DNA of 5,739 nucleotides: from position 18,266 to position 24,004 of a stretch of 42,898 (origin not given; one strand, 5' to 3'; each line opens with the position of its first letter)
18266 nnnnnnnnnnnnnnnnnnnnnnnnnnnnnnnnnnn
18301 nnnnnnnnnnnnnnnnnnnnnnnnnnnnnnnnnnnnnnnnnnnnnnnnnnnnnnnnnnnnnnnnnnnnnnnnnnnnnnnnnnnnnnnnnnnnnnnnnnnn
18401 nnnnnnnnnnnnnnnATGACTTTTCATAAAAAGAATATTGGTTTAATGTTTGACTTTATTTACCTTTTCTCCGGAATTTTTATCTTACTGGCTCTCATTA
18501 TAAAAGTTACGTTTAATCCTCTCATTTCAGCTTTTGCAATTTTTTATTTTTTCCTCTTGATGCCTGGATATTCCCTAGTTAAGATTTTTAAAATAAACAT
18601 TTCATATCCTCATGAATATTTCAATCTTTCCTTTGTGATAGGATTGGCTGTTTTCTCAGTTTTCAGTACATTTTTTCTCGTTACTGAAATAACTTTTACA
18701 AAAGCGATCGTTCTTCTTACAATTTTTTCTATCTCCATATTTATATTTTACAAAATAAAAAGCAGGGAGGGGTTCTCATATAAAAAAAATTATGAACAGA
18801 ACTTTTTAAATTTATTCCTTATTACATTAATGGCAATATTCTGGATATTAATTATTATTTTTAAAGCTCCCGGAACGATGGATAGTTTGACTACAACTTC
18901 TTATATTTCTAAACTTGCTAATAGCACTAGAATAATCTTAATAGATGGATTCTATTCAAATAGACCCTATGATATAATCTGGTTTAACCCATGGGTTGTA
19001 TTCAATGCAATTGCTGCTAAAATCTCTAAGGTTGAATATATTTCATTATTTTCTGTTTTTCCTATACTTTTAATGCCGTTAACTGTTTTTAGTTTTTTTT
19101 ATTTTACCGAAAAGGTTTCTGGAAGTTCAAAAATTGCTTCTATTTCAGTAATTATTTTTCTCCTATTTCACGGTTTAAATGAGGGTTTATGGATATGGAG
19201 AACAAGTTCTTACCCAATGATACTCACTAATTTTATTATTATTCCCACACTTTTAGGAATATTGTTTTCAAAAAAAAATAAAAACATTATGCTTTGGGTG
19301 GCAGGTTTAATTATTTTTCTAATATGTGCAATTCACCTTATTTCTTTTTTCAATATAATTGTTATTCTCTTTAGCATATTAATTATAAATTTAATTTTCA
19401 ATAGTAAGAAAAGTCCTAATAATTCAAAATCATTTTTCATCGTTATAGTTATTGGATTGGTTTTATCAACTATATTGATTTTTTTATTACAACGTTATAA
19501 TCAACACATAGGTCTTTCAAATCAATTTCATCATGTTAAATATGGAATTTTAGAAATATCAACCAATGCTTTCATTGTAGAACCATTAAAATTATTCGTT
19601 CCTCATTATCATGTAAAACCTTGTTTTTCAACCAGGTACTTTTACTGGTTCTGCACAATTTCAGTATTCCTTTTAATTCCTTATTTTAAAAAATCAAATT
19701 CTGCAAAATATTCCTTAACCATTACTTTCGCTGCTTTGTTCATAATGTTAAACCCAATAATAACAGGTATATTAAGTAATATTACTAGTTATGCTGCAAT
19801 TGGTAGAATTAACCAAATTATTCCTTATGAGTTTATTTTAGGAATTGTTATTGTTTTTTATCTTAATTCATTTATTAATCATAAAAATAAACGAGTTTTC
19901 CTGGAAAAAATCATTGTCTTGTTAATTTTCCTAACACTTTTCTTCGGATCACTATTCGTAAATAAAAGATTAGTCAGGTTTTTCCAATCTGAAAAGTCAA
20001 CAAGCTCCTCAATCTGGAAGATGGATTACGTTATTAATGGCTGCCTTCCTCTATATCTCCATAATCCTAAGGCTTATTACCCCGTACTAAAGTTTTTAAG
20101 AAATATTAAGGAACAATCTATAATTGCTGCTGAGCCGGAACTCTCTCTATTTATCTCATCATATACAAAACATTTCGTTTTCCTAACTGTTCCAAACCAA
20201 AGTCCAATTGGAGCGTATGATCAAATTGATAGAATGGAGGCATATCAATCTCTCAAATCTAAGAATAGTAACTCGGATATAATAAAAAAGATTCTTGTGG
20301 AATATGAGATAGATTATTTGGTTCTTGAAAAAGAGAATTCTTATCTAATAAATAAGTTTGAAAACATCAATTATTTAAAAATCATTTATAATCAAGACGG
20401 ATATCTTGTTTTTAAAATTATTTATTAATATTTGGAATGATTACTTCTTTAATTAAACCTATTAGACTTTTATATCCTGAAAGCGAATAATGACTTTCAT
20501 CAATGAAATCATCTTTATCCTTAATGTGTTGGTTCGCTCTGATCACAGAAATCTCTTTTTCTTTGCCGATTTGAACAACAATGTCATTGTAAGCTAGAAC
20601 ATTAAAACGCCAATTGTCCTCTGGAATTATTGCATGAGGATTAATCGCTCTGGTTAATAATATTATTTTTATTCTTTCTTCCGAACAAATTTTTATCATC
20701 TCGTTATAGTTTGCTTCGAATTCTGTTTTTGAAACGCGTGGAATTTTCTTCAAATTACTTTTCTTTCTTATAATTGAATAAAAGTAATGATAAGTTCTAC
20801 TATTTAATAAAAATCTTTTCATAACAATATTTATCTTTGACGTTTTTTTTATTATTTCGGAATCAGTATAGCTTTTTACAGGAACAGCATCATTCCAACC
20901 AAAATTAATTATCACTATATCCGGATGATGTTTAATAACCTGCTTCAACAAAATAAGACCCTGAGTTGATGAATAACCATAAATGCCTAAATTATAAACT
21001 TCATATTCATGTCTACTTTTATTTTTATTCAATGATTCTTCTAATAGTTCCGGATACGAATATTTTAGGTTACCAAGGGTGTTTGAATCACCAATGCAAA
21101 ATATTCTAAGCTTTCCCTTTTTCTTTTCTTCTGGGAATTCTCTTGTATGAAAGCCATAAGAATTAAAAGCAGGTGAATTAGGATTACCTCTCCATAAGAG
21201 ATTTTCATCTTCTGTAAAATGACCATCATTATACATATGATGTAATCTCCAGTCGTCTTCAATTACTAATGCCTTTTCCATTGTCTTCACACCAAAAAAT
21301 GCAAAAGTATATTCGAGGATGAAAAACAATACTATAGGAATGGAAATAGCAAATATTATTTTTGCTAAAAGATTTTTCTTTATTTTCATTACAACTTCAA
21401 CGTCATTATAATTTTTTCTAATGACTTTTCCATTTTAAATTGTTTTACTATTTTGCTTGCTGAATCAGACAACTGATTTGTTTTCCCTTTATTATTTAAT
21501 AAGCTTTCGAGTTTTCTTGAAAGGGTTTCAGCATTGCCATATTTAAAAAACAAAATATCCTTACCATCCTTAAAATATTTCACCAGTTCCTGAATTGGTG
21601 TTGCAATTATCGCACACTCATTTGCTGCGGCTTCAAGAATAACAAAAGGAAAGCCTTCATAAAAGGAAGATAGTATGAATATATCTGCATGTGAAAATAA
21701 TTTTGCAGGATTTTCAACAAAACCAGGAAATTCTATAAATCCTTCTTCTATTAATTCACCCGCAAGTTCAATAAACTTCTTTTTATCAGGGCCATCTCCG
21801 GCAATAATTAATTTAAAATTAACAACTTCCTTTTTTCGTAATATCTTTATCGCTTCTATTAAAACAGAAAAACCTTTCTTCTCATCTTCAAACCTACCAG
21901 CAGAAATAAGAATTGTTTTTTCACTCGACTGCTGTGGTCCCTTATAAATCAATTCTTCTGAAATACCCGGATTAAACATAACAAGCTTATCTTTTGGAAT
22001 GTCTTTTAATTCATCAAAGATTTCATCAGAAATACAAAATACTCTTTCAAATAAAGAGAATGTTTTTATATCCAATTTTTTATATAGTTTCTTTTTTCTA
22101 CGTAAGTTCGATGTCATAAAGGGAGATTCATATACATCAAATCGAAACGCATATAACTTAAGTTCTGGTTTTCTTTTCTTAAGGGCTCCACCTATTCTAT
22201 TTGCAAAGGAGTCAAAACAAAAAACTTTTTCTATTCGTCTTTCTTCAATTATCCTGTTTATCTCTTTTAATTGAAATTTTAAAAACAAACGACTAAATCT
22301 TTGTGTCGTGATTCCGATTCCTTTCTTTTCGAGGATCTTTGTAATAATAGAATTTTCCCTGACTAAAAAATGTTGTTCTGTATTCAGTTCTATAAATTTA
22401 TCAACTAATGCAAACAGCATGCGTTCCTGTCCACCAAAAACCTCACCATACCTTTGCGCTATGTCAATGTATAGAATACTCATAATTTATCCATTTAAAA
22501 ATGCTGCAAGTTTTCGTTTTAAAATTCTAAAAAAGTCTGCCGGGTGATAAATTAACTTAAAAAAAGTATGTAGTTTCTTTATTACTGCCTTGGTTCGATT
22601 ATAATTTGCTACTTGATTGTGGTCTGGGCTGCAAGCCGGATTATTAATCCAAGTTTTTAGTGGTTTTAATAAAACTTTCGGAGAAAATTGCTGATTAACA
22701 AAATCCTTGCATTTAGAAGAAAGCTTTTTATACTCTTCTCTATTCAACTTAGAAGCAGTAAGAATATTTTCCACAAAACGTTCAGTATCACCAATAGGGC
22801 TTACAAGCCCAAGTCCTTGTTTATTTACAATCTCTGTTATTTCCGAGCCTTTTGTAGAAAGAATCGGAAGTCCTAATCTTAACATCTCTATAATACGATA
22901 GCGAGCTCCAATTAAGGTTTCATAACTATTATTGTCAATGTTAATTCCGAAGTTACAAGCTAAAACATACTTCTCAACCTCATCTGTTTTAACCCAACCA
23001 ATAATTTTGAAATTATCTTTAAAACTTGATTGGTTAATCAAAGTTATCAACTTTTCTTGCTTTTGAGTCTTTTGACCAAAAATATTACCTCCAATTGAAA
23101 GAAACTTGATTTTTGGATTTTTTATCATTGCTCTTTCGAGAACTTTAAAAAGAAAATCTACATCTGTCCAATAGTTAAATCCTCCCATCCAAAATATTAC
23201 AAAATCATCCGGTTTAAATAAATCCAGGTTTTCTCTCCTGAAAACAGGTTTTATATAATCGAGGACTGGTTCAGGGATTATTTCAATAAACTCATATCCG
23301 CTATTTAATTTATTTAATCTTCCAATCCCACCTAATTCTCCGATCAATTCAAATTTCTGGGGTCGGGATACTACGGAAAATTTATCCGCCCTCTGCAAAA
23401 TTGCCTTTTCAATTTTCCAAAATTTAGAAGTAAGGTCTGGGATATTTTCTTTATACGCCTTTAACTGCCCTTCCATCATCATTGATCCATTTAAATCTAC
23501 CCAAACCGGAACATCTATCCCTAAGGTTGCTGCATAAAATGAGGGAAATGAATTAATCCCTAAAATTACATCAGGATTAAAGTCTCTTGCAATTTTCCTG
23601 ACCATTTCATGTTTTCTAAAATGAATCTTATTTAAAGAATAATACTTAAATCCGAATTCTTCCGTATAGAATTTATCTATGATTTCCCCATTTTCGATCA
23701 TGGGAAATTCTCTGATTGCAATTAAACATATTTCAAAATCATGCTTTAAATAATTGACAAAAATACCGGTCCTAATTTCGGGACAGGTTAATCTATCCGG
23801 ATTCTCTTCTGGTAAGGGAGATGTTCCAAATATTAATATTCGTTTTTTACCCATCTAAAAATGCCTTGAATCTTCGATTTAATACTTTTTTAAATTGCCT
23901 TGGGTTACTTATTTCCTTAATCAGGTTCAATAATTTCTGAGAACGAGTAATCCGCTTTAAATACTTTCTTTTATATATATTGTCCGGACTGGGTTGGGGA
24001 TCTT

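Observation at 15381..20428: Zinc-ribbon-fused Orn/DAP-type PLP decarboxylase, twin SAM methyltransferases and a GT-C-like membrane protein form one translationally coupled unit inside a glycan locus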

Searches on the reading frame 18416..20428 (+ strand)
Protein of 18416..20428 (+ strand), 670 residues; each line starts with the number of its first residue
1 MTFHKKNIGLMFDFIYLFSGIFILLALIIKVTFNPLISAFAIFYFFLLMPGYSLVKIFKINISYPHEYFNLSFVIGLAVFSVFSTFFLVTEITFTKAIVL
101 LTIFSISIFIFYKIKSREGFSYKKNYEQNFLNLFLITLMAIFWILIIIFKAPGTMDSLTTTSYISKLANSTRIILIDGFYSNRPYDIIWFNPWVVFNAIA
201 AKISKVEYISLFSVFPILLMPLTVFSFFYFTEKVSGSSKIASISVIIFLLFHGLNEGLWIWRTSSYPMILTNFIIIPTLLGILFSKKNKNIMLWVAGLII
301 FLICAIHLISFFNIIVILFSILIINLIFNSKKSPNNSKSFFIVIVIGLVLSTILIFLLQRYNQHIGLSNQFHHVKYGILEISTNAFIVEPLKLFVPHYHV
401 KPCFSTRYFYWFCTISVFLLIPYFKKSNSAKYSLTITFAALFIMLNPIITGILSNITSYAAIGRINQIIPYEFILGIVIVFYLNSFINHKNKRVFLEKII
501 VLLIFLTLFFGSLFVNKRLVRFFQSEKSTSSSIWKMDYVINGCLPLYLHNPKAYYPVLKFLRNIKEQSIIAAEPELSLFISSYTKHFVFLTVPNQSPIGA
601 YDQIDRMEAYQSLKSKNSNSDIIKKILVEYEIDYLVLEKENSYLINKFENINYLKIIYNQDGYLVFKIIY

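Call 4: search_protein_families(library=pfam, proteins=[window:18416-20428:+], max_evalue=0.01)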
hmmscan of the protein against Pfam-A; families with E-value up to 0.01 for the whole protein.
window:18416-20428:+ (670 aa): 0 families

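Call 5: search_protein_families(library=ncbifam, proteins=[window:18416-20428:+], max_evalue=0.01)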
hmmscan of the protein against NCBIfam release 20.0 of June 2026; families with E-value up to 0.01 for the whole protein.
window:18416-20428:+ (670 aa): 0 families

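Call 40: find_homologous_proteins(query=window:18416-20428:+, max_evalue=0.00001)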
Query window:18416-20428:+ (670 aa): 2 proteins with E <= 0.00001 among 8000 candidates.
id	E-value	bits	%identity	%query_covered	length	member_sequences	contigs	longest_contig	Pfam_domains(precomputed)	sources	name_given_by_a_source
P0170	0.0e+0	1421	100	100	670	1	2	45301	-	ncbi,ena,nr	ncbi:hypothetical protein KAU33_12385 [Candidatus Dependentiae bacterium]|nr:hypothetical protein [C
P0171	7.2e-150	519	43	94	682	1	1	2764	-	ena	-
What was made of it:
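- Tried and rejected: The word-indexed homolog search found one relative only (call 40).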

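Call 42: search_solved_structures(query=A4, max_evalue=10)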
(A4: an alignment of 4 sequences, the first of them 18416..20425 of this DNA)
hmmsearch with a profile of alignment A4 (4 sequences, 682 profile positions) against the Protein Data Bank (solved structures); distinct sequences matched with E-value up to 10: 13.
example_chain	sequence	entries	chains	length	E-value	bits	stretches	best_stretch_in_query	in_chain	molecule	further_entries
7zxo_A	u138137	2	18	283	0.00024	22.9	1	26-103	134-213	Gap junction beta-1 protein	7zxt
7zxm_A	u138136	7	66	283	0.00024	22.9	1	26-103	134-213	Gap junction beta-1 protein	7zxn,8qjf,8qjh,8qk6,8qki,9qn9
7zxp_A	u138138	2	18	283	0.00025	22.8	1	26-103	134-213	Gap junction beta-1 protein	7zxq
9qnd_A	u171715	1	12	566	0.00097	20.9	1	26-103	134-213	Gap junction beta-1 protein,Gap junction beta-1 protein,Green fluorescent protein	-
9qnf_A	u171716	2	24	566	0.00097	20.9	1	26-103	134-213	Gap junction beta-1 protein,Green fluorescent protein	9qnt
7ui5_A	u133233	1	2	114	0.52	11.8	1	576-632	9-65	Protein S100-A9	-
4ggf_C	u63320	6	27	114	1.7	10.1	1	576-632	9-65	Protein S100-A9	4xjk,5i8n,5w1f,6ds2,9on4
1xk4_C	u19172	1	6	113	1.9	10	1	577-632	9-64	Calgranulin B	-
8sjb_C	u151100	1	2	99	1.9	10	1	579-632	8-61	Protein S100-A9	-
7quv_B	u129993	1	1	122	2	9.9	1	576-632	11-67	Protein S100-A9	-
1irj_A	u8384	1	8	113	2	9.9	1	578-632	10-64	Migration Inhibitory Factor-Related Protein 14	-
9oaa_B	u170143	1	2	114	2.1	9.8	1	578-632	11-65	Protein S100-A9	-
8sjc_C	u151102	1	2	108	2.5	9.6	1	579-632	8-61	Protein S100-A9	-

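Call 43: search_protein_families(library=pfam, proteins=[P0171], max_evalue=0.1)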
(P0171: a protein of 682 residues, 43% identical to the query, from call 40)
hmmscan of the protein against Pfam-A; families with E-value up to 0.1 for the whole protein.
P0171 (682 aa): 0 families

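Call 64: predict_structure(alignment_id=A5)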
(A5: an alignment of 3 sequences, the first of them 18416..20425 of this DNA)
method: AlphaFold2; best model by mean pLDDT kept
length: 670 residues; sequences in the alignment: 3
mean_pLDDT: 43.6   pTM: 0.40
mean pLDDT of the five models: 43.6, 41.9, 41.6, 39.2, 37.8
residues with pLDDT >= 90: 0; 70-90: 23; 50-70: 159; < 50: 488
segments of 3 or more residues with pLDDT < 50: 1-8, 63-67, 118-192, 206-554, 564-608
pLDDT, mean of each block of 10 residues (from residue 1): 42 66 69 56 66 63 48 55 53 62 71 54 32 39 38 31 41 31 34 52 48 35 38 38 41 37 32 39 42 44 41 41 39 43 45 42 31 26 26 27 35 39 38 41 40 30 29 36 37 39 40 36 32 34 38 50 44 41 35 32 44 60 59 56 63 71 63
secondary structure, 60 per line:
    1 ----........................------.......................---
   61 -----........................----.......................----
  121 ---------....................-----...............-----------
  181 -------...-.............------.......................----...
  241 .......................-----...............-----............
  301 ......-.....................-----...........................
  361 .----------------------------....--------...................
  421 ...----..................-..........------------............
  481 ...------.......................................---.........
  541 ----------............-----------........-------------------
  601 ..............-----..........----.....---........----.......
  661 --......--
elements in order (helices of 4 or more, strands of 3 or more residues): H5-28 H35-57 H66-89 H94-116 H130-149 H155-169 H192-204 H211-233 H238-263 H269-283 H289-306 H308-328 H334-361 H390-393 H402-423 H428-445 H447-456 H469-483 H490-528 H532-540 H551-562 H574-581 H601-614 H620-629 E634-638 H642-649 E654-660 E663-668
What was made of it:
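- On GT-C glycosyltransferases (for the 670-aa protein): The AlphaFold2 model is unusable (pLDDT 43.6, call 64).
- Tried and rejected: The AlphaFold2 model from a 3-sequence alignment was too poor for a fold search (pLDDT 43.6, call 64).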

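Call 75: search_protein_representatives(alignment_id=A5)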
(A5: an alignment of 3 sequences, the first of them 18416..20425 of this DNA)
Query: 3 sequences, 678 profile positions. Proteins with E-value up to 0.001 (for the whole library): 332; up to 1e-10: 112; up to 1e-30: 13. The best 150 are listed.
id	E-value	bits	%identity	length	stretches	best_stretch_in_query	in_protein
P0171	0.0e+00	1119.2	-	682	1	1-675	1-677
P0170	0.0e+00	1078.4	-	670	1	1-678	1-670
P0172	7.1e-117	407.9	-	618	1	69-676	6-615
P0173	3.5e-73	263.5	-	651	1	36-677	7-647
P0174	3.4e-68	247.1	-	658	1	37-676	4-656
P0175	2.3e-63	231.1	-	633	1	38-676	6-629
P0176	1.5e-48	182.1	-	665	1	17-668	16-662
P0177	5.4e-47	177.0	-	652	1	34-676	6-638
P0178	1.8e-46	175.3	-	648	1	37-677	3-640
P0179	2.3e-46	174.9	-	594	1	15-589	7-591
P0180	3.6e-44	167.7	-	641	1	36-677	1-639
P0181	1.8e-33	132.3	-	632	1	45-675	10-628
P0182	2.0e-33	132.2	-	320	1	196-502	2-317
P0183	1.1e-30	123.1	-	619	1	48-678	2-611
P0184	2.0e-29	118.9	-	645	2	38-480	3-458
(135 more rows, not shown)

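Call 81: search_protein_families(library=pfam, alignment_id=A9, max_evalue=0.001)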
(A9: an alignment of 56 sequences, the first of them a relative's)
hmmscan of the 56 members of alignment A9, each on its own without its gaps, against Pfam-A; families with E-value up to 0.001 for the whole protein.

A. member 1, P0170 (670 aa): 0 families

B. families by the number of members that match (of 56 scanned): 32 families (the first 25 are shown)
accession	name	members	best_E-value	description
PF19554.4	DUF6077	10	7.1e-19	Family of unknown function (DUF6077)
PF20176.3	DUF6541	9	1.2e-10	Family of unknown function (DUF6541)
PF13414.12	TPR_11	6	2.7e-43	TPR repeat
PF14559.12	TPR_19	6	9.7e-31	Tetratricopeptide repeat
PF00515.34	TPR_1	6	1.5e-30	Tetratricopeptide repeat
PF07719.23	TPR_2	6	4.5e-29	Tetratricopeptide repeat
PF13431.12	TPR_17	6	6.2e-29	Tetratricopeptide repeat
PF13432.12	TPR_16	6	3.7e-27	Tetratricopeptide repeat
PF13428.12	TPR_14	6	4.6e-27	Tetratricopeptide repeat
PF13174.12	TPR_6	6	4.9e-17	Tetratricopeptide repeat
PF13181.12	TPR_8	5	7.4e-28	Tetratricopeptide repeat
PF13424.12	TPR_12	5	5.1e-22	Tetratricopeptide repeat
PF13176.12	TPR_7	5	2.2e-17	Tetratricopeptide repeat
PF24575.1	TPR_Slam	5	9.6e-14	Surface lipoprotein assembly modifier, N-terminal TPR repeats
PF12895.13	ANAPC3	5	1.1e-09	Anaphase-promoting complex, cyclosome, subunit 3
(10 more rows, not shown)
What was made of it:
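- Tried and rejected: The exhaustive search found 332 representative sequences (E at most 0.001), with DUF6077 or DUF6541 matches among the sampled members (calls 75, 81).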

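Call 82: search_solved_structures(query=A9, max_evalue=10)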
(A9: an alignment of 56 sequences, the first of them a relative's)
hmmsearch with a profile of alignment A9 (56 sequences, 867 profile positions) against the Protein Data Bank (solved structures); distinct sequences matched with E-value up to 10: 5.
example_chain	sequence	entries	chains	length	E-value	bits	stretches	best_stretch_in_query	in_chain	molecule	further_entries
7obi_A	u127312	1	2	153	0.12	13.6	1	709-830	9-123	CTPR-rv4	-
9k7v_W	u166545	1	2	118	0.14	13.4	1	420-482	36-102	PsbW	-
9gzg_A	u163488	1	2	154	0.33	12.2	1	709-829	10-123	Engineered CTPR protein with glutamic acids for conductivity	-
6u3w_A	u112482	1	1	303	1.5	10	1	643-755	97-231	Coatomer subunit alpha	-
3mv2_A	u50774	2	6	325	1.7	9.8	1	643-755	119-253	Coatomer subunit alpha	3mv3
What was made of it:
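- On GT-C glycosyltransferases (for the 670-aa protein): No GT-C chain matched with a 4-sequence or a 56-sequence profile (calls 42, 82).
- Tried and rejected: GT-C test of the 670-aa protein by Pfam, NCBIfam, PDB sequence search and a deep profile: nothing found (calls 4, 5, 42, 82).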

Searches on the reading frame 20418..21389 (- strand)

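Call 4: search_protein_families(library=pfam, proteins=[window:20418-21389:-], max_evalue=0.01)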
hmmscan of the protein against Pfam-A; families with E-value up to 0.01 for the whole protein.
window:20418-21389:- (323 aa): 3 families
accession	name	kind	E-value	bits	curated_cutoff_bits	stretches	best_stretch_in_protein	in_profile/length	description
PF13472.12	Lipase_GDSL_2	-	4.9e-14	53.6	32.9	1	98-306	1-176/178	GDSL-like Lipase/Acylhydrolase family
PF00657.28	Lipase_GDSL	-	1.9e-06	28.6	23.6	1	96-177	1-94/208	GDSL-like Lipase/Acylhydrolase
PF07611.17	DUF1574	-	0.0035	17.2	29.1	0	221-312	247-337/342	Protein of unknown function (DUF1574)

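Call 5: search_protein_families(library=ncbifam, proteins=[window:20418-21389:-], max_evalue=0.01)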
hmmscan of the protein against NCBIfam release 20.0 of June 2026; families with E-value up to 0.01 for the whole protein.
window:20418-21389:- (323 aa): 2 families
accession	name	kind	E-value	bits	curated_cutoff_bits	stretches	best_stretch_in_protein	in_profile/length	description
NF007819.1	PRK10528.1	equivalog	4.1e-05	23.4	270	1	100-185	35-120/210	multifunctional acyl-CoA thioesterase I/protease I/lysophospholipase L1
NF007323.0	PRK09814.1-2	equivalog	0.0056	15.8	529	1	204-274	60-127/327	beta-1,6-galactofuranosyltransferase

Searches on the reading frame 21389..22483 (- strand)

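Call 4: search_protein_families(library=pfam, proteins=[window:21389-22483:-], max_evalue=0.01)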
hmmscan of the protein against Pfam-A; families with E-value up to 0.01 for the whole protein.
window:21389-22483:- (364 aa): 5 families
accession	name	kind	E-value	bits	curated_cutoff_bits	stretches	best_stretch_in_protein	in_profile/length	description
PF00534.26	Glycos_transf_1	-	1.1e-34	119.9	26.4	1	185-343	11-170/172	Glycosyl transferases group 1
PF13692.12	Glyco_trans_1_4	-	3.3e-29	102.4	27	1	191-331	3-142/142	Glycosyl transferases group 1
PF20706.3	GT4-conflict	-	4.6e-08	32.9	26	1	153-288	159-304/385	Family 4 Glycosyltransferase in conflict systems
PF13524.12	Glyco_trans_1_2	-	2.4e-06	28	25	1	260-348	41-132/144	Glycosyl transferase-like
PF13439.12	Glyco_transf_4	-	7.5e-06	26.5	28.5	1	17-176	2-168/170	Glycosyltransferase Family 4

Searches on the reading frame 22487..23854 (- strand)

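Call 4: search_protein_families(library=pfam, proteins=[window:22487-23854:-], max_evalue=0.01)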
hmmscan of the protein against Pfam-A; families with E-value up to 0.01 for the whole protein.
window:22487-23854:- (455 aa): 3 families
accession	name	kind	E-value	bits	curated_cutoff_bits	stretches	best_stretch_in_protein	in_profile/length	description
PF13692.12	Glyco_trans_1_4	-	4.3e-10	40.4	27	1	218-366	2-138/142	Glycosyl transferases group 1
PF00534.26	Glycos_transf_1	-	4.9e-09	36.4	26.4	1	214-381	12-168/172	Glycosyl transferases group 1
PF13439.12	Glyco_transf_4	-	2.1e-05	25.1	28.5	1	72-174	51-152/170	Glycosyltransferase Family 4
